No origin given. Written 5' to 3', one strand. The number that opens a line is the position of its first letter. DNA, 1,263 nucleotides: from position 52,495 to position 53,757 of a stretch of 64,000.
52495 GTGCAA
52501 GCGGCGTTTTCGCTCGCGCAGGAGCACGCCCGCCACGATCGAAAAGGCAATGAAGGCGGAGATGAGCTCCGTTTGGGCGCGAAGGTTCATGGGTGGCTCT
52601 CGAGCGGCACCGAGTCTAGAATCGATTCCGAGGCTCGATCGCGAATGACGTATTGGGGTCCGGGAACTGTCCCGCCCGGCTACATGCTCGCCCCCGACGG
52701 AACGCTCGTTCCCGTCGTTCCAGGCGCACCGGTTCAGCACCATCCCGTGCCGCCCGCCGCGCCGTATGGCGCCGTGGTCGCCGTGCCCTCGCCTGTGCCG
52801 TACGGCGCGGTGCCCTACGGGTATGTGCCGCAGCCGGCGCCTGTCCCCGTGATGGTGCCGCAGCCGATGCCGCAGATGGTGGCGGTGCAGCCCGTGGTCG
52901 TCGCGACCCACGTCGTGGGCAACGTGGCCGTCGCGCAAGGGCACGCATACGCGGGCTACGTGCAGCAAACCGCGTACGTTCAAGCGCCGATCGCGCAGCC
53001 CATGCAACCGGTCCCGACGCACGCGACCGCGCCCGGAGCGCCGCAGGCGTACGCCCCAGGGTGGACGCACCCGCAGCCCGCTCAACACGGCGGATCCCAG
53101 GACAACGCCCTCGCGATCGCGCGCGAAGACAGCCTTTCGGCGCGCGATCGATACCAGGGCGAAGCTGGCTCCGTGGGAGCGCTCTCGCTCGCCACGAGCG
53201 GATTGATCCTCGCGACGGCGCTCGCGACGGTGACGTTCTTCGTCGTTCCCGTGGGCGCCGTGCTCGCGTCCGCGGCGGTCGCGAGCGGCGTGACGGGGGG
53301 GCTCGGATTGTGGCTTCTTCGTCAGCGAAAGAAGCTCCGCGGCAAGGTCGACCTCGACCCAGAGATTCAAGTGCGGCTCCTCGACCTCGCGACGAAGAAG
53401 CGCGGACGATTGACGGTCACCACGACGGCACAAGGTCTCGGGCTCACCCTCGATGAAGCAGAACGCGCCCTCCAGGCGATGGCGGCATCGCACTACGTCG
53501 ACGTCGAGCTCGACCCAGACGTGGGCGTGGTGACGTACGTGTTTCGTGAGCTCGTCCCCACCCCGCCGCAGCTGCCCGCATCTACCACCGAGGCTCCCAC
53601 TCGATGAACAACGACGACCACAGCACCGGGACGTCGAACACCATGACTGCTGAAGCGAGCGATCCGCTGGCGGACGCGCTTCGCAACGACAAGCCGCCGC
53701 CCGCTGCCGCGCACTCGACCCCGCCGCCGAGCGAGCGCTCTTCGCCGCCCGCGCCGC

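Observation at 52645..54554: Second TM2-domain protein with ~200-aa PQY-repeat N-terminus, coupled to a Pro-rich membrane protein and divergent from a membrane histidine kinase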

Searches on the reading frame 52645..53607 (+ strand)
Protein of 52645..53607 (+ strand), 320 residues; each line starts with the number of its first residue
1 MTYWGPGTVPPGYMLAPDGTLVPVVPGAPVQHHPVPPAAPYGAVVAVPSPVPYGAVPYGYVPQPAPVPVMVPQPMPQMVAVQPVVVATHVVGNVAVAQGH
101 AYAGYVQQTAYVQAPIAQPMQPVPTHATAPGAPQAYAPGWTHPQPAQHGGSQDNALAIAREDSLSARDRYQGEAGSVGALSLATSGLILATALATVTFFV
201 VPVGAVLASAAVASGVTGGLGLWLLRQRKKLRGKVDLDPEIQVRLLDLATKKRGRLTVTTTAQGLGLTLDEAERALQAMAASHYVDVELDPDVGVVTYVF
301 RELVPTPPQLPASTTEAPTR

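Call 3: search_protein_families(library=pfam, proteins=[window:52645-53607:+], max_evalue=0.01)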
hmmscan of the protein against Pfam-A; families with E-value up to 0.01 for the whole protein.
window:52645-53607:+ (320 aa): 0 families

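Call 11: find_homologous_proteins(query=window:52645-53604:+)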
Query window:52645-53604:+ (320 aa): 18 proteins with E <= 0.001 among 8000 candidates.
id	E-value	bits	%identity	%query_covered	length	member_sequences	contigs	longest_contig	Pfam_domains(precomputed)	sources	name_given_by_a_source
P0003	1.5e-197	673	98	100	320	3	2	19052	-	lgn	-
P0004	6.8e-129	448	75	100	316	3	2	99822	-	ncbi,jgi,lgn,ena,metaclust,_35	metaclust:\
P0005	4.2e-102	360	62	100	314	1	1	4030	-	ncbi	-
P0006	6.3e-98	346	60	100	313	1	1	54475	-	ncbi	-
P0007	1.3e-95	338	59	100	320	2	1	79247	-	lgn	-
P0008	2.3e-94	334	58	100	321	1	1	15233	-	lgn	-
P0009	3.4e-92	327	73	62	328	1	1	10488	-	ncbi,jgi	jgi:hypothetical protein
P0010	4.1e-91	324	60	100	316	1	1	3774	-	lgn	-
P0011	4.6e-91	323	64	84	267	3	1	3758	-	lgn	-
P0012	1.2e-87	312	75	63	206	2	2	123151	-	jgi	jgi:hypothetical protein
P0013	1.3e-87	312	63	84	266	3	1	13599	-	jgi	-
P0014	3.2e-85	304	63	84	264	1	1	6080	-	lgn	-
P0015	5.7e-85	303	57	100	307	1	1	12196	-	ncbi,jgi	jgi:hypothetical protein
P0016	3.2e-83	298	54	100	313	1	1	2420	-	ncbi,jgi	jgi:hypothetical protein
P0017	3.0e-80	288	73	59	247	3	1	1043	-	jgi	jgi:hypothetical protein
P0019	8.2e-64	234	50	98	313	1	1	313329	-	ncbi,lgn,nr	ncbi:MAG: hypothetical protein Q8Q09_27315 [Deltaproteobacteria bacterium]|nr:hypothetical protein [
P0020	2.7e-4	38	46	20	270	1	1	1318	PF12773.14,PF13248.12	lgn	-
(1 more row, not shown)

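Call 12: find_encoding_contigs(protein=P0004, flank=6000, max_places=2)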
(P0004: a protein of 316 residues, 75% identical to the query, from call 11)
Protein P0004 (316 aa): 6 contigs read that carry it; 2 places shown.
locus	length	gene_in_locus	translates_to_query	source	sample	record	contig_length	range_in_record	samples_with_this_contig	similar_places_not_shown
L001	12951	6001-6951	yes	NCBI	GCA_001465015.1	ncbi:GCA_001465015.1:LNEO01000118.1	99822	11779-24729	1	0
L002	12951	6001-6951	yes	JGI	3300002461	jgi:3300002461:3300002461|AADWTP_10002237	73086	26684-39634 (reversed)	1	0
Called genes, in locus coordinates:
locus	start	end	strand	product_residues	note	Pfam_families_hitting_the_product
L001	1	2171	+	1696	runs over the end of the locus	-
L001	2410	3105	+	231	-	PF01386:Ribosomal_L25p, PF14693:Ribosomal_TL5_C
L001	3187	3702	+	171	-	PF01195:Pept_tRNA_hydro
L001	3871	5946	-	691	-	PF13492:GAF_3 (weak), PF00512:HisKA, PF02518:HATPase_c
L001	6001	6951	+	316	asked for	-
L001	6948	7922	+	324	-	-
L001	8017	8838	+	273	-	-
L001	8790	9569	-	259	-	PF00005:ABC_tran, PF13304:AAA_21 (faint)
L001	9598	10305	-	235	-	PF00702:Hydrolase (weak)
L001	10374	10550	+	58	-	-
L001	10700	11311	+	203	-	PF00300:His_Phos_1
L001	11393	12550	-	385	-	-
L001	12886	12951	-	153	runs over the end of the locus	PF01281:Ribosomal_L9_N, PF03948:Ribosomal_L9_C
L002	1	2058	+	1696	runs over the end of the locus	-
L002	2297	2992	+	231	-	PF01386:Ribosomal_L25p, PF14693:Ribosomal_TL5_C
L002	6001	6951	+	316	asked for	-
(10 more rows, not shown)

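Call 13: find_encoding_contigs(protein=P0019, flank=6000, max_places=2)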
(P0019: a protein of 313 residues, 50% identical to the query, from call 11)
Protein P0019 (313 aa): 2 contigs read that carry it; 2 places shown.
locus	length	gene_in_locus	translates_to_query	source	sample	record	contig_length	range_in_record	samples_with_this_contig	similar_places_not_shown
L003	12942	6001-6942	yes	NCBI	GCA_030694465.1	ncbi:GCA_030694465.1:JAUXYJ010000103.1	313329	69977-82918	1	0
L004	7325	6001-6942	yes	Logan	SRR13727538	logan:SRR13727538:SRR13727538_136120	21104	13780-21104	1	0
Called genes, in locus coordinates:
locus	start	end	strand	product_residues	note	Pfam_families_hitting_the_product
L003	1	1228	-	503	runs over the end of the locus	PF04616:Glyco_hydro_43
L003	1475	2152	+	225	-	PF01386:Ribosomal_L25p, PF14693:Ribosomal_TL5_C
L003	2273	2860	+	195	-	PF01195:Pept_tRNA_hydro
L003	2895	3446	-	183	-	-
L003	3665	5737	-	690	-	PF13492:GAF_3 (faint), PF01590:GAF (weak), PF13185:GAF_2 (weak), PF00512:HisKA, PF02518:HATPase_c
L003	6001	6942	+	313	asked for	-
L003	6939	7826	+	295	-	PF05154:TM2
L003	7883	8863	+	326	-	-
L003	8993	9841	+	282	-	-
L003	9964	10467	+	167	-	PF13669:Glyoxalase_4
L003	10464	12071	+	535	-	PF18328:PfaD_N (faint), PF03060:NMO, PF21607:FabD_helical_ins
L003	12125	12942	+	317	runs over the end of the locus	-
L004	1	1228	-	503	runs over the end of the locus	PF04616:Glyco_hydro_43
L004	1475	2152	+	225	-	PF01386:Ribosomal_L25p, PF14693:Ribosomal_TL5_C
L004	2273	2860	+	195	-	PF01195:Pept_tRNA_hydro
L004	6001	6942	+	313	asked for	-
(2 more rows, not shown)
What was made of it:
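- Within the clade the unrelated L25 and Pth genes are also syntenic (calls 12, 13).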

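Call 15: find_related_loci(query=A1, collection=genome_contigs, flank=8000)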
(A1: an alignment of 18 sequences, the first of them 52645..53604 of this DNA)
Query A1 (320 aa) in genome_contigs; peptide patterns used: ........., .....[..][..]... (x = any residue, [..] = any of these).
175 stretches matched a pattern; 4 encode a relative of the query (tblastn E <= 1e-3); 4 distinct loci.
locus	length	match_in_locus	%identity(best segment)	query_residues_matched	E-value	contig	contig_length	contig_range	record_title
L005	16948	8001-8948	75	1-320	2e-129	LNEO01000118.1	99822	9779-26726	MAG: Deltaproteobacteria bacterium Ga0077539 Ga0077539_1100.2, whole genome shotgun sequence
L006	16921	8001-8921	61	1-316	3e-97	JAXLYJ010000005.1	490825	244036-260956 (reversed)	MAG: Polyangiales bacterium isolate STL-MYX10 C1.257.fa-5, whole genome shotgun sequence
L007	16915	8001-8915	60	1-312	3e-85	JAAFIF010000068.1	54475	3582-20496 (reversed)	MAG: Myxococcales bacterium isolate bin23.maxbin.ball.042 WN_Myxococcales_1_scaffold_210, whole genome shotgun sequence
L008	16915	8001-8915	51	1-315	4e-72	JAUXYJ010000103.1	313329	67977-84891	MAG: Deltaproteobacteria bacterium isolate C18_concoct.bin.16 C18_k141_126574, whole genome shotgun sequence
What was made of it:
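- The pair sits in a stable chromosomal context with housekeeping neighbours across genomes at 50-98% identity (calls 12, 13, 15).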

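Call 24: predict_structure(alignment_id=A1)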
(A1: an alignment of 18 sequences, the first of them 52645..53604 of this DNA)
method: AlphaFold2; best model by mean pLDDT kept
length: 320 residues; sequences in the alignment: 18
mean_pLDDT: 52.1   pTM: 0.26
mean pLDDT of the five models: 52.1, 50.3, 45.3, 38.3, 34.2
residues with pLDDT >= 90: 0; 70-90: 70; 50-70: 54; < 50: 196
segments of 3 or more residues with pLDDT < 50: 28-63, 75-130, 132-137, 139-220, 228-230, 315-317
pLDDT, mean of each block of 10 residues (from residue 1): 63 76 63 39 35 42 49 46 41 37 34 40 41 45 43 39 42 43 43 43 40 41 52 60 81 82 84 79 69 70 59 46
secondary structure, 60 per line:
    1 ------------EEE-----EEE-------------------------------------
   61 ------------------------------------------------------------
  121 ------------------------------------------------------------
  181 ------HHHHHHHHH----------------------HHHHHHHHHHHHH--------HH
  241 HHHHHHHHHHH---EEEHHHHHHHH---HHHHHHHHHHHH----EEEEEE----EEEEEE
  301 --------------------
elements in order: E13-15 E21-23 H187-195 H218-230 H239-251 E255-257 H258-265 H269-280 E285-290 E295-300
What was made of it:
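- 52645..52713 (+): p1 conserved N-terminal motif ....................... (aa 1-23), predicted as a small beta-hairpin. AF2 predicts strands 13-15 and 21-23 at pLDDT 63-76 (call 24).
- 52714..53178 (+): p1 low-complexity head (P 21%, V 18%, A 15%, G 10%, Y 7%; 0.7% charged). It contains a beta-prone segment (aa 79-98; VTVTVTT in orthologues) and the invariant YAPGW motif (aa 136-140, nt 53050-53064). AF2 pLDDT is below 50 here (call 24).
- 53347..53556 (+): p1 cytoplasmic winged-helix domain (aa 235-304), net charge -4. AF2 gives H-E-H-H-E-E at pLDDT ~80 (call 24).
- The p1 hairpin itself was modelled with low confidence (pLDDT ~40, call 24).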

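Call 26: fold_search(model_id=the predicted structure, library=pdb)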
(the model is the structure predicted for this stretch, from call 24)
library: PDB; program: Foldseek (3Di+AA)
matches with E <= 10: 1563; with E <= 0.001: 0
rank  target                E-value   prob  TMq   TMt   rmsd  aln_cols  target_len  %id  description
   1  5jls                  2.9e-03  1.00  0.18  0.39  12.7        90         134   16  Crystal Structure of Adhesin competence repressor (AdcR) from Streptococcus pyogenes (C-terminally His tagged) (released 2017-05-03)
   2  1u2w_B                4.0e-03  1.00  0.15  0.42  13.0        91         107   15  Crystal Structure of the Staphylococcus aureus pI258 CadC (released 2005-07-12)
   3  3f72_A                4.0e-03  1.00  0.15  0.41  12.9        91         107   15  Crystal Structure of the Staphylococcus aureus pI258 CadC Metal Binding Site 2 Mutant (released 2009-04-07)
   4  2rdp                  5.6e-03  1.00  0.18  0.38  13.7        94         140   17  The structure of a MarR family protein from Bacillus stearothermophilus (released 2007-11-13)
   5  3f72_B                5.9e-03  1.00  0.15  0.41  11.6        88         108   16  Crystal Structure of the Staphylococcus aureus pI258 CadC Metal Binding Site 2 Mutant (released 2009-04-07)
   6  3f72_C                9.3e-03  0.98  0.14  0.40  13.2        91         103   16  Crystal Structure of the Staphylococcus aureus pI258 CadC Metal Binding Site 2 Mutant (released 2009-04-07)
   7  4v6i_AV               1.1e-02  1.00  0.18  0.60   2.9        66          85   20  Localization of the small subunit ribosomal proteins into a 6.1 A cryo-EM map of Saccharomyces cerevisiae translating (released 2014-07-09)
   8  4omz_C                1.1e-02  0.99  0.14  0.42   7.9        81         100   17  Crystal Structure of NolR from Sinorhizobium fredii (released 2014-04-16)
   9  5aim_B                1.1e-02  1.00  0.18  0.54   2.8        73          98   12  Crystal structure of T138 central eWH domain (released 2015-06-24)
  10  5jlu                  1.3e-02  1.00  0.18  0.40  13.1        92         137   17  Crystal Structure of Adhesin competence repressor (AdcR) from Streptococcus pyogenes (released 2017-05-03)
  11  1u2w_C                1.3e-02  0.99  0.15  0.46  10.4        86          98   16  Crystal Structure of the Staphylococcus aureus pI258 CadC (released 2005-07-12)
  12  1u2w_A                1.6e-02  0.97  0.13  0.38  12.9        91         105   18  Crystal Structure of the Staphylococcus aureus pI258 CadC (released 2005-07-12)
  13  6uvu_B                1.7e-02  1.00  0.18  0.47   8.9        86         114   19  Crystal structure of the AntR antimony-specific transcriptional repressor (released 2020-11-04)
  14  5yi1                  1.7e-02  1.00  0.18  0.43  15.2        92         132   16  Structure of Lactococcus lactis ZitR, C30AH42A mutant in apo form (released 2017-12-06)
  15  1s3j_B                1.7e-02  1.00  0.19  0.41  15.4        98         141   14  X-ray crystal structure of YusO protein from Bacillus subtilis (released 2004-04-13)
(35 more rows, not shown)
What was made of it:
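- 53347..53556 (+): Foldseek hits MarR/ArsR, PCI and ESCRT-II winged helices, best E=3e-3 (call 26).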

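Call 27: search_protein_families(library=ncbifam, proteins=[window:52645-53604:+], max_evalue=0.01)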
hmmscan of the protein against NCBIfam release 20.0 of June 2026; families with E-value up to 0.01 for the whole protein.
window:52645-53604:+ (320 aa): 0 families

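Call 44: search_protein_families(library=phrogs, proteins=[window:52645-53604:+], max_evalue=0.01)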
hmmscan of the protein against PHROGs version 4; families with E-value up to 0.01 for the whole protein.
window:52645-53604:+ (320 aa): 0 families

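Call 45: search_protein_families(library=padloc, proteins=[window:52645-53604:+], max_evalue=0.01)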
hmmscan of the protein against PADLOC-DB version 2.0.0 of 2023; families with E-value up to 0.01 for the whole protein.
window:52645-53604:+ (320 aa): 0 families

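Call 46: search_protein_families(library=pfam, proteins=[P0020], max_evalue=0.1)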
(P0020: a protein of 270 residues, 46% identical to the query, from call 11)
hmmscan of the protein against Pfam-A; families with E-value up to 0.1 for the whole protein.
P0020 (270 aa): 7 families
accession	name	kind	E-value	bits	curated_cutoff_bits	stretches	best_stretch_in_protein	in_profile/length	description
PF12773.13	DZR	-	1.2e-06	29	27.3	1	3-49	1-34/45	Double zinc ribbon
PF13248.11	Zn_ribbon_3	-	4.6e-06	26.3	27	1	3-23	5-25/26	zinc-ribbon domain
PF13240.11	Zn_Ribbon_1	-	9.4e-06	25.7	25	1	3-23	2-22/23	zinc-ribbon domain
PF24463.1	DUF7577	-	0.00079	19.4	28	1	2-23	4-25/27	Domain of unknown function (DUF7577)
PF09297.16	Zn_ribbon_NUD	-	0.0011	19.1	24.8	0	42-53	6-17/32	NADH pyrophosphatase zinc ribbon domain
PF18912.6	DZR_2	-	0.0068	16.6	27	0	2-47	9-44/56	Double zinc ribbon domain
PF09723.15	Zn_ribbon_8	-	0.026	15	34.4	1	17-48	8-35/41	Zinc ribbon domain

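Call 48: find_encoding_contigs(protein=P0003, flank=4000, max_places=3)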
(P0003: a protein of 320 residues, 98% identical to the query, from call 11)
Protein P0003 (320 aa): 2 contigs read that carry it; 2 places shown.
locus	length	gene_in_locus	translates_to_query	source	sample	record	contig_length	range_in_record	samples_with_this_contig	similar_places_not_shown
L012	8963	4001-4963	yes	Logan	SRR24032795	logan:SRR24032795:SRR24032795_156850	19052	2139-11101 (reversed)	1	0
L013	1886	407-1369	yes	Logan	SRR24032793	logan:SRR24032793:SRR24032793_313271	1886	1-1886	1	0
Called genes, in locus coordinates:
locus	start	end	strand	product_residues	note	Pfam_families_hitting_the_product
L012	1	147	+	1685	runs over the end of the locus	-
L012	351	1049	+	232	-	PF01386:Ribosomal_L25p, PF14693:Ribosomal_TL5_C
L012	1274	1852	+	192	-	PF01195:Pept_tRNA_hydro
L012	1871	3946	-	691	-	PF13492:GAF_3 (weak), PF00512:HisKA, PF02518:HATPase_c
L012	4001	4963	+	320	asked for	-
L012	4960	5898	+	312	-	-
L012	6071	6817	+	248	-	-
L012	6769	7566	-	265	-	PF00005:ABC_tran, PF13191:AAA_16 (faint), PF13304:AAA_21 (faint)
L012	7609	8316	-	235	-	PF00702:Hydrolase (weak)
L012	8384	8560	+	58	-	-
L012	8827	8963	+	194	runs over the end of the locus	PF00300:His_Phos_1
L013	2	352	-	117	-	?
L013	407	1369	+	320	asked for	-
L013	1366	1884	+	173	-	?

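Call 49: find_encoding_contigs(protein=window:52645-53607:+, flank=4000, max_places=3)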
Protein window:52645-53607:+ (320 aa): no gene with exactly this product is on record in the collection.
